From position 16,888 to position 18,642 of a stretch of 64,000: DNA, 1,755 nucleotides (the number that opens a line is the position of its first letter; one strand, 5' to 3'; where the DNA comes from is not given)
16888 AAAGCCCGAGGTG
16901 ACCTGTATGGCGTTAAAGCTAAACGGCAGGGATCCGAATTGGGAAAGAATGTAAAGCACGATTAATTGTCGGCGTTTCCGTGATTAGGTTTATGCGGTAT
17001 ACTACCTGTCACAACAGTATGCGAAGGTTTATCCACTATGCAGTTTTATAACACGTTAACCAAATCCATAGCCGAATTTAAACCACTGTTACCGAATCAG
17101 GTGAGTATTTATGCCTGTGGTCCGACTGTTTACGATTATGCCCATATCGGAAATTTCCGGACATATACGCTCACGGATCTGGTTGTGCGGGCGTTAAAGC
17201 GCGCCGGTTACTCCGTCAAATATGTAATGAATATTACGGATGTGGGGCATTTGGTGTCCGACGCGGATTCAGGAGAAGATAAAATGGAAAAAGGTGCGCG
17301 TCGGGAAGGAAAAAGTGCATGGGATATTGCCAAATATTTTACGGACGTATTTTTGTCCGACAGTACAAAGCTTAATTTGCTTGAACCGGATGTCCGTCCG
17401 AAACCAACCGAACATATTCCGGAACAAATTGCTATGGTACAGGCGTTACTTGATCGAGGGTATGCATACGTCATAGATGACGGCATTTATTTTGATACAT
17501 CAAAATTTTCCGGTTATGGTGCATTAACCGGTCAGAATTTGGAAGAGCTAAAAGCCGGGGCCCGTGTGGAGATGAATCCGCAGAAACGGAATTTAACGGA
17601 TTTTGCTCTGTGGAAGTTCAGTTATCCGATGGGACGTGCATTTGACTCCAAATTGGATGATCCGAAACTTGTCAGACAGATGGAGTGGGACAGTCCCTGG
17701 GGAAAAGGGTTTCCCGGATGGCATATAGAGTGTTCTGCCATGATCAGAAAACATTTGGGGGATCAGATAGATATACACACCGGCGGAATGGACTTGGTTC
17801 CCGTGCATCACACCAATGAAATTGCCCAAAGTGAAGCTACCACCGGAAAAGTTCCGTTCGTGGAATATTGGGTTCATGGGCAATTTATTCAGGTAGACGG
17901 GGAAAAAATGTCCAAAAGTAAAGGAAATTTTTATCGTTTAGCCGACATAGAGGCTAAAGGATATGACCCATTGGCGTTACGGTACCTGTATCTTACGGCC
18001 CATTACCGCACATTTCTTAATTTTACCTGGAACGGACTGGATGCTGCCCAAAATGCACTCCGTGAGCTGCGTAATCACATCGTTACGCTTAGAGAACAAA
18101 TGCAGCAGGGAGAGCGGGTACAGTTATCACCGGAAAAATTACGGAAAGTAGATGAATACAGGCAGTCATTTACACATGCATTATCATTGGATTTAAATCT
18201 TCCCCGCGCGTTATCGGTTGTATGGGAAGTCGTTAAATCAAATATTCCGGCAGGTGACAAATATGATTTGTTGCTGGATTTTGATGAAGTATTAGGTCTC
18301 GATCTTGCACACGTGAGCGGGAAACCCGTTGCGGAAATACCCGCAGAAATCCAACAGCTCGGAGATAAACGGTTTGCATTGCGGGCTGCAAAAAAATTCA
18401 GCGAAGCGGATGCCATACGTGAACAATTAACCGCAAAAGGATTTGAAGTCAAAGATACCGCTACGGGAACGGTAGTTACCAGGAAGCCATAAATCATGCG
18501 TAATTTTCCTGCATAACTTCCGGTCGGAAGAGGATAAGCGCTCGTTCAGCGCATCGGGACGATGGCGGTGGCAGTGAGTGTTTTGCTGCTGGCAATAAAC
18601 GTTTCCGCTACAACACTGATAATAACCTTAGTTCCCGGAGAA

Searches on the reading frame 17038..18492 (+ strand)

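Call 64: search_protein_families(library=ncbifam, proteins=[window:17038-18492:+], max_evalue=0.00001)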
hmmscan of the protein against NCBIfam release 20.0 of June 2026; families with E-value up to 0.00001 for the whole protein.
window:17038-18492:+ (484 aa): 13 families
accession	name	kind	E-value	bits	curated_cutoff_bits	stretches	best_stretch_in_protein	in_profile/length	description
NF011108.0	PRK14536.1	equivalog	1.8e-149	498.7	780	1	2-482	4-489/490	cysteine--tRNA ligase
TIGR00435.1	cysS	equivalog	7.4e-137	457.2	340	1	1-482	1-465/466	cysteine--tRNA ligase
NF011107.0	PRK14534.1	equivalog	5.2e-121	405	744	1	2-482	4-480/481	cysteine--tRNA ligase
TIGR03447.1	mycothiol_MshC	equivalog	6.6e-62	209.6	485.1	1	3-400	20-383/411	cysteine--1-D-myo-inosityl 2-amino-2-deoxy-alpha-D-glucopyranoside ligase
NF009687.0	PRK13208.1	equivalog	3.8e-13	48.5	738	1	245-372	489-613/801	valine--tRNA ligase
NF008957.0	PRK12300.1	subfamily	3e-10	38.7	677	1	244-358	580-694/946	leucine--tRNA ligase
TIGR00422.1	valS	equivalog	9.9e-10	37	612.1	1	245-374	481-610/863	valine--tRNA ligase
TIGR00392.1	ileS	equivalog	1.5e-09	36.6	621.4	1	263-374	584-699/861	isoleucine--tRNA ligase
NF001100.0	PRK00133.1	equivalog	1.3e-08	33.9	587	0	281-339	321-380/676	methionine--tRNA ligase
TIGR00398.1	metG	equivalog_domain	7.2e-08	31.6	336.35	0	278-347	315-386/530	methionine--tRNA ligase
NF000540.1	alt_ValS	exception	5.9e-07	27.8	900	0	244-321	528-604/827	valine--tRNA ligase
NF004349.1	PRK05729.1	equivalog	2e-06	26.3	704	0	250-348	476-574/860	valine--tRNA ligase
NF040702.1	ileS_w_GNAT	exception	3.9e-06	24.8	1999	1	238-351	726-840/1100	isoleucine--tRNA ligase, N-acetyltransferase domain-containing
